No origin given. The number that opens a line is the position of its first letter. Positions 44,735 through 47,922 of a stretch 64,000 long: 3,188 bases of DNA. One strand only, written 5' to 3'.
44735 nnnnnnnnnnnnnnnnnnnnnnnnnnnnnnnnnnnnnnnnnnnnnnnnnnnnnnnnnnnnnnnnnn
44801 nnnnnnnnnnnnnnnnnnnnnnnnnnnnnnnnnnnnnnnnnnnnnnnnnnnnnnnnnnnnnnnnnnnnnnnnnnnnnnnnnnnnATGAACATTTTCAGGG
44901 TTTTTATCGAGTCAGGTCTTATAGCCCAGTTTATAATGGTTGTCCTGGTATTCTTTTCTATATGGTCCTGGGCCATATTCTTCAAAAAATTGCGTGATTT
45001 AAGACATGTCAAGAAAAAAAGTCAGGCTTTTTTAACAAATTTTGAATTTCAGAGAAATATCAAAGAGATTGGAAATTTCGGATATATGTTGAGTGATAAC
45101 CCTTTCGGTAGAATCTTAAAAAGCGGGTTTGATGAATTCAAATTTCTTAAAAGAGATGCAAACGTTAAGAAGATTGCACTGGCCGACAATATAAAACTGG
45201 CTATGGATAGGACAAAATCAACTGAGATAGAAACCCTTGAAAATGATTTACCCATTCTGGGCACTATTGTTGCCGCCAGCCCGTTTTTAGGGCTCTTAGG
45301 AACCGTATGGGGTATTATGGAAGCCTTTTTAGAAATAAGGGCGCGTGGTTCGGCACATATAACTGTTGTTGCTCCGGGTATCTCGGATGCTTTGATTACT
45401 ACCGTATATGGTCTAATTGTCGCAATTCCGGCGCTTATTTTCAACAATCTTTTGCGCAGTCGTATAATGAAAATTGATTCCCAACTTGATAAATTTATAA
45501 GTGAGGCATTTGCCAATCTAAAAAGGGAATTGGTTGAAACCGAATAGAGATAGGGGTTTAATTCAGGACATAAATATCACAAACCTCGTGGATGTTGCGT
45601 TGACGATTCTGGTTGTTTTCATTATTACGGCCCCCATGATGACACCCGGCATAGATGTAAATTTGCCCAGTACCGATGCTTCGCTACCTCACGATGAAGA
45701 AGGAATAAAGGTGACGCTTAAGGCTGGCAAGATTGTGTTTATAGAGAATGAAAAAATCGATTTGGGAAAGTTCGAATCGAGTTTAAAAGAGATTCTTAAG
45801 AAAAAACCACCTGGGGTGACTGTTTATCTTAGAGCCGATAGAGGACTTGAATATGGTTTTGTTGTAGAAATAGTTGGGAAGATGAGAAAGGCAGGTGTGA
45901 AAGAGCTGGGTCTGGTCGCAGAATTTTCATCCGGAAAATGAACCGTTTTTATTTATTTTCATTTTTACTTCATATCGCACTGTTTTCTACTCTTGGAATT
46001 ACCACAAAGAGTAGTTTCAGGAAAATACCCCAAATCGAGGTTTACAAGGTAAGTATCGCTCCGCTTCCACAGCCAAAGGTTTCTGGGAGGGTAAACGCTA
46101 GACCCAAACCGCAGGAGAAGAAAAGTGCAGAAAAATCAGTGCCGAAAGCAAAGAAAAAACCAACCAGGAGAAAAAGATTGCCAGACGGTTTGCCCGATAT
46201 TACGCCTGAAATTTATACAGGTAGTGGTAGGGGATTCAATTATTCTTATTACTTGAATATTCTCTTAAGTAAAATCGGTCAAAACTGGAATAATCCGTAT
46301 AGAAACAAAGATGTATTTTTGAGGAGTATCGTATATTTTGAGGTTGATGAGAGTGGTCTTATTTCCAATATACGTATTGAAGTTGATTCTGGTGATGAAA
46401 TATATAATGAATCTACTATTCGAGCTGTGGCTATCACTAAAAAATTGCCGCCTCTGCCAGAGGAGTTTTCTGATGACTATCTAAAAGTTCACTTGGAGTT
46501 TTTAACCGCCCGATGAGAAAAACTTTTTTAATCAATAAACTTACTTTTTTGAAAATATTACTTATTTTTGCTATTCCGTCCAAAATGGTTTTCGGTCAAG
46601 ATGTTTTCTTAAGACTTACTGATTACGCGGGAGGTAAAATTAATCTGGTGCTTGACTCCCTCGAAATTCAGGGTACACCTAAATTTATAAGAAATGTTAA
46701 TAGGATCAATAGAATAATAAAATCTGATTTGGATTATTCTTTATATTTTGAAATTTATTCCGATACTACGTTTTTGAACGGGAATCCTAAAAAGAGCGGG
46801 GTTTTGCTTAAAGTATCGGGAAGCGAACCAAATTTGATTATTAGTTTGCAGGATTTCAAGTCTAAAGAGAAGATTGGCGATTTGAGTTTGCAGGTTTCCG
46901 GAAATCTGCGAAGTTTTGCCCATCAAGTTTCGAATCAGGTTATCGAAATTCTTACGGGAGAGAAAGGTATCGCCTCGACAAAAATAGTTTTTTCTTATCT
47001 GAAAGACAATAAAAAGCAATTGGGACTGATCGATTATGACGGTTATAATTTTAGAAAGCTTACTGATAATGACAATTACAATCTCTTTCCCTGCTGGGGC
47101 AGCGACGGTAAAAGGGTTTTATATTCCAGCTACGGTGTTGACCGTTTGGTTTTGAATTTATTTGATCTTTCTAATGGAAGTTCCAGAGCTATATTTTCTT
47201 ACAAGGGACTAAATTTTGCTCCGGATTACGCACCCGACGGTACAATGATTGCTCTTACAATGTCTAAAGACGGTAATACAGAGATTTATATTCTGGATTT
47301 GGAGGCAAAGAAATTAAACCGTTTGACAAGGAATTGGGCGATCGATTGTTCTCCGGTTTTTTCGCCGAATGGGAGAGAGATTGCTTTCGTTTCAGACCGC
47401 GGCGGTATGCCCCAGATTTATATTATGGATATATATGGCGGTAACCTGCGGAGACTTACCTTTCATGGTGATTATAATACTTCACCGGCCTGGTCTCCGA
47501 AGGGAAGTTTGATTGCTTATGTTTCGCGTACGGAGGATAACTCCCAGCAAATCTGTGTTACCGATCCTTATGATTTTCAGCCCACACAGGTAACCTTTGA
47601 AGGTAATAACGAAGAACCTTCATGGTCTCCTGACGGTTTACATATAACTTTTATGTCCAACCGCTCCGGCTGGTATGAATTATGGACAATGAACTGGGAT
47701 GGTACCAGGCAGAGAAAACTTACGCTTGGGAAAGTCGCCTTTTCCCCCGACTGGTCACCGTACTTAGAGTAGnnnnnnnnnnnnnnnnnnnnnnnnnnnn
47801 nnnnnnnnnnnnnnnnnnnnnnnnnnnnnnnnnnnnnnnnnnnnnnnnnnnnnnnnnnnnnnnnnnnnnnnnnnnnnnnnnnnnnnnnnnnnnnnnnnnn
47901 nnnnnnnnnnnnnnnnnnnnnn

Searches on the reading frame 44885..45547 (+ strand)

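Call 31: search_protein_families(library=pfam, proteins=[window:44885-45547:+], max_evalue=0.0001)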
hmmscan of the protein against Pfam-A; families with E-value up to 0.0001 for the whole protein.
window:44885-45547:+ (220 aa): 1 family
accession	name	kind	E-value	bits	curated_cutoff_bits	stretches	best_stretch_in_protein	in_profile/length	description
PF01618.21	MotA_ExbB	-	8e-34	116.6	22.9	1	71-202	3-126/127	MotA/TolQ/ExbB proton channel family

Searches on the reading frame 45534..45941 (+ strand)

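Call 31: search_protein_families(library=pfam, proteins=[window:45534-45941:+], max_evalue=0.0001)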
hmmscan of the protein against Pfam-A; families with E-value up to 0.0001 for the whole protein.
window:45534-45941:+ (135 aa): 1 family
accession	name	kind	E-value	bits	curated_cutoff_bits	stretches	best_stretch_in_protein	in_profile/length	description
PF02472.21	ExbD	-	4.4e-22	78.9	25.4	1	10-129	5-125/128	Biopolymer transport protein ExbD/TolR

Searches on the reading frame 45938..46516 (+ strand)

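Call 31: search_protein_families(library=pfam, proteins=[window:45938-46516:+], max_evalue=0.0001)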
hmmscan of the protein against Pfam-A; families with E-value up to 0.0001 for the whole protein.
window:45938-46516:+ (192 aa): 1 family
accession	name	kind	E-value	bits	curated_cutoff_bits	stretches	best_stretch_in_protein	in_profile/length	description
PF13103.11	TonB_2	-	2.6e-10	40.7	22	1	103-178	2-77/85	TonB C terminal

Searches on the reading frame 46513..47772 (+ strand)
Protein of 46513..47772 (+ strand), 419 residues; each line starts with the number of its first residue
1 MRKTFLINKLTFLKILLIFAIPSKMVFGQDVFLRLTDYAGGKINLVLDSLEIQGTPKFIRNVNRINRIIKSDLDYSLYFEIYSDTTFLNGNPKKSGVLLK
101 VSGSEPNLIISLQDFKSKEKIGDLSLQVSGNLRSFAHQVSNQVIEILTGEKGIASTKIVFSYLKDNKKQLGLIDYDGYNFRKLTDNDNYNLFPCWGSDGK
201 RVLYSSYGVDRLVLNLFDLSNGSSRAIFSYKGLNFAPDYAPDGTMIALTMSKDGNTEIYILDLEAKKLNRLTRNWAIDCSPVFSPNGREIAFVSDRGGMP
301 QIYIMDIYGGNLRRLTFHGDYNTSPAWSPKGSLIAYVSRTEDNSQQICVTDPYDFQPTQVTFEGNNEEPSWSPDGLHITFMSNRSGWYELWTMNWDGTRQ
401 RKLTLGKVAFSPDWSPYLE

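Call 31: search_protein_families(library=pfam, proteins=[window:46513-47772:+], max_evalue=0.0001)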
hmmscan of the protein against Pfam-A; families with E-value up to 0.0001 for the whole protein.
window:46513-47772:+ (419 aa): 4 families
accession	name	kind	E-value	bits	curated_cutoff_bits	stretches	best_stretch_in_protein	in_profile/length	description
PF07676.18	PD40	-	6.6e-32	109.2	20.9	3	361-391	6-37/38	WD40-like Beta Propeller Repeat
PF25174.1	Beta-prop_THOC3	-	2.1e-08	33.9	305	1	194-337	53-189/272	THOC3 beta-propeller domain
PF00930.27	DPPIV_N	-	1.1e-07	31.4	22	0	255-320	22-83/354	Dipeptidyl peptidase IV (DPP IV) N-terminal region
PF14583.12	Pectate_lyase22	-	4.6e-05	22.8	30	0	303-361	219-280/386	Oligogalacturonate lyase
